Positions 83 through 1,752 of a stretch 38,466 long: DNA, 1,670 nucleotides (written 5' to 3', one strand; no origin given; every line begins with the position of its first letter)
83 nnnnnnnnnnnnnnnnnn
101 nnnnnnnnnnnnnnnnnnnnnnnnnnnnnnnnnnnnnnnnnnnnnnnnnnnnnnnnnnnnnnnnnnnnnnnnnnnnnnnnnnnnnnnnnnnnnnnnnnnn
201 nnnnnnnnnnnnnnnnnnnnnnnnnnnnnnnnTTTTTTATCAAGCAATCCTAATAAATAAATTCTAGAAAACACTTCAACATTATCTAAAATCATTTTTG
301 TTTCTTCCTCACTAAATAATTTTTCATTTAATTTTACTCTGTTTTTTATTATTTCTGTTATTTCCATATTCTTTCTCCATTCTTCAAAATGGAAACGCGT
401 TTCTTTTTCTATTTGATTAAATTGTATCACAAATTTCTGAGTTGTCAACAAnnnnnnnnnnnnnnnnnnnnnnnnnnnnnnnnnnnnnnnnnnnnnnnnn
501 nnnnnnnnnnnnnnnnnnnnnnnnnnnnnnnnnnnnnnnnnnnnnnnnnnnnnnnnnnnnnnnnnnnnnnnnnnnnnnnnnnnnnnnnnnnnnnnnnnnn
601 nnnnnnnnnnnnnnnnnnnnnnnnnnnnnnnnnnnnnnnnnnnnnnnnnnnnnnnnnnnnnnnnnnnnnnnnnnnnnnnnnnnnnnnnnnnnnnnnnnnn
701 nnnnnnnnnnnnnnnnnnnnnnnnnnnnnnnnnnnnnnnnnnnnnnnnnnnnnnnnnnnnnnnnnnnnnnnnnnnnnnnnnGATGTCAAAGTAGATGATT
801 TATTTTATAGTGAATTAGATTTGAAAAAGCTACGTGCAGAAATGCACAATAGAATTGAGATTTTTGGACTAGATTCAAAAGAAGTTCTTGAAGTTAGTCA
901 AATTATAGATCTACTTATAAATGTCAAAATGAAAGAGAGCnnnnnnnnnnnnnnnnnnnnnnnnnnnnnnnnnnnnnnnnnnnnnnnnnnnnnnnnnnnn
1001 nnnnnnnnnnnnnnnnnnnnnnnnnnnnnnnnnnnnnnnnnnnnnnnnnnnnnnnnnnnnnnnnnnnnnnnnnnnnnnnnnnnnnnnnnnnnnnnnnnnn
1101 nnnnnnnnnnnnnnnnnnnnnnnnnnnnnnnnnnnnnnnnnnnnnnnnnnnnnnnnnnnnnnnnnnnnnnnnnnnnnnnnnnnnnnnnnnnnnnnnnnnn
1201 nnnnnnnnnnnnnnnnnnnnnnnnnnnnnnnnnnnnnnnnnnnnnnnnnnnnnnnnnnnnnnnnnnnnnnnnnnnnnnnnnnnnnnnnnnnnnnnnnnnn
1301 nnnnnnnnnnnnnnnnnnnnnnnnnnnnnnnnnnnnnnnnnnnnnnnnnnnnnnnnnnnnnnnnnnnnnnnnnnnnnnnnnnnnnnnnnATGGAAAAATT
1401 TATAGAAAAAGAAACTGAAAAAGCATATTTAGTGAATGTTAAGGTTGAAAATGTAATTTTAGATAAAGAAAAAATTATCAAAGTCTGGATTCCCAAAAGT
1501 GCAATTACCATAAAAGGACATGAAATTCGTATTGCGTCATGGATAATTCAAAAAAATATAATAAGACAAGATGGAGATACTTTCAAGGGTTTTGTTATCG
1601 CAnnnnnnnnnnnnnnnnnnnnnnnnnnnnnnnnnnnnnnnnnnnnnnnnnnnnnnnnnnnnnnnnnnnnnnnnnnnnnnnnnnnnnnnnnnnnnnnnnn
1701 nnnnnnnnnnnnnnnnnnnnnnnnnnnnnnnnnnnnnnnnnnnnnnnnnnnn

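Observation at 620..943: SinR-like HTH fused to a Spo0E-like phosphatase tail in a phage accessory island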

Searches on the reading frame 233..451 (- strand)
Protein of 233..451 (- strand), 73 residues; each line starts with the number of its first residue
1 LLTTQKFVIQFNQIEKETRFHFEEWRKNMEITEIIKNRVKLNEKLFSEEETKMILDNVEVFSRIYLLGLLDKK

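Call 3: search_protein_families(library=pfam, proteins=[window:233-451:-], max_evalue=10)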
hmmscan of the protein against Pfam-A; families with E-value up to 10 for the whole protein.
window:233-451:- (73 aa): 0 families

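Call 4: search_protein_families(library=phrogs, proteins=[window:233-451:-], max_evalue=1)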
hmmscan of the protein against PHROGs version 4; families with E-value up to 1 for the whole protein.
window:233-451:- (73 aa): 2 families
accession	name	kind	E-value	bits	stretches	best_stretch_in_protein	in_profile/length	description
phrog_13757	-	unknown function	0.0007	20.9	1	10-65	28-83/90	-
phrog_37532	-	unknown function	0.0098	16.7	0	22-43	18-39/49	-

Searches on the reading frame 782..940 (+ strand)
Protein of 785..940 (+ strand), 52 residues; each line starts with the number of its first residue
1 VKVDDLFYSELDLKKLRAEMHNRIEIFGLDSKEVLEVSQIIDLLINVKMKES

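Call 3: search_protein_families(library=pfam, proteins=[window:785-940:+], max_evalue=10)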
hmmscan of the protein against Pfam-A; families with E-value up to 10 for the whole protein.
window:785-940:+ (52 aa): 1 family
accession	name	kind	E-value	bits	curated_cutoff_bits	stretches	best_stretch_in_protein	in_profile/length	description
PF09388.15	SpoOE-like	-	1.5e-08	34.9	23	1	13-47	5-39/42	Spo0E like sporulation regulatory protein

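Call 4: search_protein_families(library=phrogs, proteins=[window:785-940:+], max_evalue=1)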
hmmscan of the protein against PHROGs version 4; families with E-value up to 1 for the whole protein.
window:785-940:+ (52 aa): 4 families
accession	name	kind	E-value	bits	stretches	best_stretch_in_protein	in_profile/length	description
phrog_31003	-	unknown function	0.012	17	1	14-51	4-41/76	-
phrog_33333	-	unknown function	0.06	14.5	1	1-47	35-85/95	-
phrog_35355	-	unknown function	0.065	14.4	1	30-47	26-43/55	-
phrog_23022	-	unknown function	0.17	12.8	1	22-46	93-117/120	-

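Call 11: search_solved_structures(query=window:785-940:+, max_evalue=10, show_alignments=3)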
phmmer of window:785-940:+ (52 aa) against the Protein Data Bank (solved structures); distinct sequences matched with E-value up to 10: 0.

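Call 16: search_protein_representatives(protein=window:785-940:+)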
Query: 52 residues. Proteins with E-value up to 0.001 (for the whole library): 24; up to 1e-10: 5; up to 1e-30: 0. The best 24 are listed.
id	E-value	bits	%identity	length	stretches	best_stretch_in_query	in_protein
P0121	4.0e-14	67.0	72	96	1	1-50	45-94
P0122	2.8e-13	64.4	70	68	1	2-48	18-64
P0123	1.2e-11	59.4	68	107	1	2-48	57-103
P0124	2.7e-11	58.2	64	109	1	1-47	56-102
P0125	5.6e-11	57.3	63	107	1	1-51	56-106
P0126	3.1e-10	55.0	59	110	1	1-51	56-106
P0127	1.4e-09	53.0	54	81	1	2-51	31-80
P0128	1.6e-09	52.8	51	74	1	1-51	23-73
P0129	1.2e-08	50.1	57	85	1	1-51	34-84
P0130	2.7e-08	49.0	55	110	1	1-51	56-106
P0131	2.9e-08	48.9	54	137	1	1-50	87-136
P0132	6.3e-08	47.9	53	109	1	1-51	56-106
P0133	6.2e-07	44.8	53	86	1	7-51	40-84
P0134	7.6e-07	44.5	64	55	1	12-50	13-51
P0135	2.9e-06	42.8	58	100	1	11-50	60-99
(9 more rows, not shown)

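Call 20: search_solved_structures(query=A1, max_evalue=10, show_alignments=4)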
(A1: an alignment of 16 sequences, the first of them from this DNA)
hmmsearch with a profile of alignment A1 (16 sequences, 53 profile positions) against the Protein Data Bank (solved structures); distinct sequences matched with E-value up to 10: 4.
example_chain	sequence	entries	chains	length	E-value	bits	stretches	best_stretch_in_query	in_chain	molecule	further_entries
2c0s_A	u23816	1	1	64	0.022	18.1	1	14-51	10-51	CONSERVED DOMAIN PROTEIN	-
2bzb_A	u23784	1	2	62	0.11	15.9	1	12-48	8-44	CONSERVED DOMAIN PROTEIN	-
5cwg_A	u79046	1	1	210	0.13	15.6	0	26-38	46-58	Designed helical repeat protein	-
5cwc_A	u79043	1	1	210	0.14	15.5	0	26-38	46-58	Designed helical repeat protein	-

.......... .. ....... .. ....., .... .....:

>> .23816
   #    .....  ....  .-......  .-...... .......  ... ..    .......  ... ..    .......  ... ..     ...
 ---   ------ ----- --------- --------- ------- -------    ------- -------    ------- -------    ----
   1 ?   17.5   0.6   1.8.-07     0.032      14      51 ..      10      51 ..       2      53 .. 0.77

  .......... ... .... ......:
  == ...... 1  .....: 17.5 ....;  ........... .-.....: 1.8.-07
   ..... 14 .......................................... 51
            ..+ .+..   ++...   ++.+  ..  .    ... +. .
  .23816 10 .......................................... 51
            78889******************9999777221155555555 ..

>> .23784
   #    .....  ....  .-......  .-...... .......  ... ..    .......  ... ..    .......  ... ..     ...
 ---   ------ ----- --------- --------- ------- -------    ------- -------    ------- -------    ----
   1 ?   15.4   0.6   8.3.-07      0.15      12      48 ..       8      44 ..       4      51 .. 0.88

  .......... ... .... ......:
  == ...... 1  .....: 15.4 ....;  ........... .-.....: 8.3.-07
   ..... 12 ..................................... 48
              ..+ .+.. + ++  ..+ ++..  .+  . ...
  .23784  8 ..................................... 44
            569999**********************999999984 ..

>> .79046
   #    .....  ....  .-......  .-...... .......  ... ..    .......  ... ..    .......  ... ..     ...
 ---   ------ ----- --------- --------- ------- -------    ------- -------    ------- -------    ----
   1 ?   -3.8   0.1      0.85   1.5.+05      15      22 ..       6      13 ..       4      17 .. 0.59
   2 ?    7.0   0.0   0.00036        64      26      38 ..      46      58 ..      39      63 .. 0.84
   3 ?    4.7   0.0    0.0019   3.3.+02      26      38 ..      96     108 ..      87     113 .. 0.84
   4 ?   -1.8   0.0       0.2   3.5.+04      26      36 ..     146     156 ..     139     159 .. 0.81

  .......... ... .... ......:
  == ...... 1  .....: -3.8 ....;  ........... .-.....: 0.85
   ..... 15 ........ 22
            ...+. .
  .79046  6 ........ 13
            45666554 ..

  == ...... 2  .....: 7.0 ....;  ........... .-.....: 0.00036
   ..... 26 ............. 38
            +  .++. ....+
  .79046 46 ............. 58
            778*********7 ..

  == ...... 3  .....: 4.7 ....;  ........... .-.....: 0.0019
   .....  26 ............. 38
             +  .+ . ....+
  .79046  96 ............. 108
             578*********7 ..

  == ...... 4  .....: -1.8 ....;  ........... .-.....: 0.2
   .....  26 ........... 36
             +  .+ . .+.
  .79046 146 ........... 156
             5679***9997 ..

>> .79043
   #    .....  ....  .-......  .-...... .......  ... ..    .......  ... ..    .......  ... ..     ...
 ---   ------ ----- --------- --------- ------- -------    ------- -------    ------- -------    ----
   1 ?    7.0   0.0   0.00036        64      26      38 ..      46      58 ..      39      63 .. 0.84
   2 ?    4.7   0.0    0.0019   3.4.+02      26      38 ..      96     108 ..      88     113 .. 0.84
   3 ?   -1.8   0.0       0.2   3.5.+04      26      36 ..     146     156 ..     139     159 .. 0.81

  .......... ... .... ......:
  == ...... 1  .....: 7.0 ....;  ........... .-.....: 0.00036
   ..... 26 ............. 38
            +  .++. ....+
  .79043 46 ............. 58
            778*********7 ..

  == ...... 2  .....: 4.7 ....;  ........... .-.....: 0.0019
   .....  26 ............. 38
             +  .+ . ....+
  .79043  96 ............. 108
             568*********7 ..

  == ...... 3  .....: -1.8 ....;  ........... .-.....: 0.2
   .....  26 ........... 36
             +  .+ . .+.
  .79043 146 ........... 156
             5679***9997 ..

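Call 47: find_homologous_proteins(query=A1, max_evalue=10)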
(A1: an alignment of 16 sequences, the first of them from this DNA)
Query A1 (16 sequences) (53 aa, profile of the alignment): 81 proteins with E <= 10 among 469 candidates.
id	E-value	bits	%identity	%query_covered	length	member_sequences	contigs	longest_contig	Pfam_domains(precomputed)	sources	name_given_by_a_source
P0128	3.2e-25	106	52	98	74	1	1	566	PF09388.16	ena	-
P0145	6.7e-25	105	54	98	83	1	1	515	PF09388.16,PF13443.13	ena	-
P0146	7.5e-25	105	54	98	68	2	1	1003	PF09388.16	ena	-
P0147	1.0e-24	104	76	96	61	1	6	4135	PF09388.16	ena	-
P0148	1.4e-24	104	73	96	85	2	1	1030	PF12844.14,PF01381.29,PF09388.16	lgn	-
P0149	2.8e-24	103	69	98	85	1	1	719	PF12844.14,PF01381.29,PF09388.16,PF13443.13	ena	-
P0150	5.1e-24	102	76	96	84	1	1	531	PF12844.14,PF01381.29,PF09388.16,PF13443.13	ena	-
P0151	5.6e-24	102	52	98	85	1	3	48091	PF01381.29,PF09388.16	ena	-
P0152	8.0e-24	101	73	96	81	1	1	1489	PF01381.29,PF09388.16,PF13443.13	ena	-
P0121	1.4e-23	100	72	94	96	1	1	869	PF00356.28,PF01381.29,PF09388.16,PF13443.13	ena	-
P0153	2.3e-23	100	50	98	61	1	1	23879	PF09388.16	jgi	jgi:hypothetical protein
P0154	4.2e-23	99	69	96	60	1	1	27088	PF09388.16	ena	-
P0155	4.3e-23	99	54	98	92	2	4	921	PF12844.14,PF01381.29,PF09388.16,PF13443.13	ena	-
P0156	5.4e-23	99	69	96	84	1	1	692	PF12844.14,PF01381.29,PF09388.16,PF13443.13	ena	-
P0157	5.6e-23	99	67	96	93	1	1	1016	PF12844.14,PF01381.29,PF09388.16,PF13443.13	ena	-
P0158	7.3e-23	98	65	96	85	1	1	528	PF12844.14,PF01381.29,PF09388.16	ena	-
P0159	8.8e-23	98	71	96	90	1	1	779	PF12844.14,PF01381.29,PF09388.16,PF13443.13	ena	-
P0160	1.5e-22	97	52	98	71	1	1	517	PF09388.16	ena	-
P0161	1.5e-22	97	87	100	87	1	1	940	PF12844.14,PF01381.29,PF09388.16,PF13443.13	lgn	-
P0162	2.5e-22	96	74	100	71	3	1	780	PF09388.16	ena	-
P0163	2.5e-22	96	91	100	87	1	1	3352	PF01381.29,PF09388.16,PF13443.13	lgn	-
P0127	3.8e-22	96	56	98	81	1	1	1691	PF09388.16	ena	-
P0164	5.6e-22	95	89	100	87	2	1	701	PF01381.29,PF09388.16,PF13443.13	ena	-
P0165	6.0e-22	95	69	92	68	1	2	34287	PF09388.16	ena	-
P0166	6.3e-22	95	71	92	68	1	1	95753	PF09388.16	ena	-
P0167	7.2e-22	95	63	87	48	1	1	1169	PF09388.16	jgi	-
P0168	9.8e-22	95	67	92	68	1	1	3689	PF09388.16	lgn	-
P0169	1.1e-21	94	66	89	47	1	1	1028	PF09388.16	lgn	-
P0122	1.1e-21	94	69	92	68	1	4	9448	PF09388.16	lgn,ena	-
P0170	1.1e-21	94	62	98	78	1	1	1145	PF09388.16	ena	-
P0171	1.2e-21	94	66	94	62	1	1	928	PF09388.16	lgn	-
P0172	1.3e-21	94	56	94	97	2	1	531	PF12844.14,PF01381.29,PF09388.16,PF13443.13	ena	-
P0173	1.8e-21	94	67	92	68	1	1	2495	PF09388.16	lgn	-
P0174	1.9e-21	94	56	98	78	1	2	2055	PF09388.16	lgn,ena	-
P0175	2.0e-21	94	69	92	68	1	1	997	PF09388.16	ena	-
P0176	2.7e-21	93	69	85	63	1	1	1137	PF09388.16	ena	-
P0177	5.8e-21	92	58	98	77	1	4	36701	PF09388.16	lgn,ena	-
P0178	1.4e-20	91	69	92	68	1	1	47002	PF09388.16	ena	-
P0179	1.8e-20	91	63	98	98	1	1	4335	PF12844.14,PF01381.29,PF09388.16,PF13443.13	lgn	-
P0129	1.8e-20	90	57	96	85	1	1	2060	PF12844.14,PF01381.29,PF09388.16,PF13443.13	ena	-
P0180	2.3e-20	90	67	92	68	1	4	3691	PF09388.16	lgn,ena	-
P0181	3.2e-20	90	61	92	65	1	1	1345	PF09388.16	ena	-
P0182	4.8e-20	89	65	96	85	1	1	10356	PF12844.14,PF01381.29,PF09388.16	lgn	-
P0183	5.7e-20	89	58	98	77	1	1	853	PF09388.16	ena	-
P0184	6.8e-20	89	47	100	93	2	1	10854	PF12844.14,PF01381.29,PF09388.16,PF13443.13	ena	-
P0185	1.1e-19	88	63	96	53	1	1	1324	PF09388.16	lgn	-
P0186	1.9e-19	87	52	98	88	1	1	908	PF12844.14,PF01381.29,PF09388.16,PF13443.13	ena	-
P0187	2.0e-18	84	60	89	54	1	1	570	PF09388.16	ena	-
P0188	7.7e-18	82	65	87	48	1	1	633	PF09388.16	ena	-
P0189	2.4e-17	80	56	81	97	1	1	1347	PF12844.14,PF13413.13,PF01381.29,PF09388.16,PF13443.13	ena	-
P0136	7.6e-16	76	65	64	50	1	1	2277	PF09388.16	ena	-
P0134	1.5e-15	75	66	72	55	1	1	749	PF09388.16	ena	-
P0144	2.7e-14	71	50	68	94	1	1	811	PF13344.13,PF09388.16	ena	-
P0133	5.7e-14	70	53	85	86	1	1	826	PF12844.14,PF13413.13,PF01381.29,PF09388.16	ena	-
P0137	1.7e-13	68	61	68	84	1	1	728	PF00106.32,PF09388.16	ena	-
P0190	2.9e-13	67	77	58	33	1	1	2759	PF09388.16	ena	-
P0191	4.3e-13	67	70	62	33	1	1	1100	PF09388.16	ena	-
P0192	5.6e-13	66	69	60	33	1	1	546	PF09388.16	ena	-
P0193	2.4e-12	64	75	60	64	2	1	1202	PF09388.16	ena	-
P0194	2.4e-12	64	67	62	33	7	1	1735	PF09388.16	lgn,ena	-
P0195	3.9e-12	64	100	62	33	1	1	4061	PF09388.16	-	-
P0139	6.2e-12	63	72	60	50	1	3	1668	PF09388.16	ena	-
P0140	6.8e-12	63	71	58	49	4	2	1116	PF09388.16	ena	-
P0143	7.9e-12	63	67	62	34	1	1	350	PF09388.16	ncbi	-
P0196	8.0e-12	63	66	60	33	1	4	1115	PF09388.16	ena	-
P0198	1.1e-11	62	72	60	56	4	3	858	PF09388.16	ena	-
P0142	1.3e-11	62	72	60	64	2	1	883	PF09388.16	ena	-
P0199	3.7e-11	61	63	60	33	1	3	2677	PF09388.16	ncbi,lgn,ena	-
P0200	9.1e-10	56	58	62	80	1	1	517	PF09388.16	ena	-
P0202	1.8e-8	52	59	60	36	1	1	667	PF09388.16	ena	-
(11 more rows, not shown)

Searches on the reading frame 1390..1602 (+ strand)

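Call 3: search_protein_families(library=pfam, proteins=[window:1390-1602:+], max_evalue=10)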
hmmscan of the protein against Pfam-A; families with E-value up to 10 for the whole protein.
window:1390-1602:+ (71 aa): 0 families

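Call 4: search_protein_families(library=phrogs, proteins=[window:1390-1602:+], max_evalue=1)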
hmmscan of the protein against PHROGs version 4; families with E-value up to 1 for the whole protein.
window:1390-1602:+ (71 aa): 2 families
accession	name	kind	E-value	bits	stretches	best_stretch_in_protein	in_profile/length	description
phrog_8389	-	unknown function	0.00031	21.9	1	2-58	51-98/104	-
phrog_12732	-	unknown function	0.012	17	1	4-39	90-119/121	-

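Call 55: search_protein_families(library=ncbifam, proteins=[window:1390-1602:+], max_evalue=1)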
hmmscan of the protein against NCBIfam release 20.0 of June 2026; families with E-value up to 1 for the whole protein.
window:1390-1602:+ (71 aa): 0 families
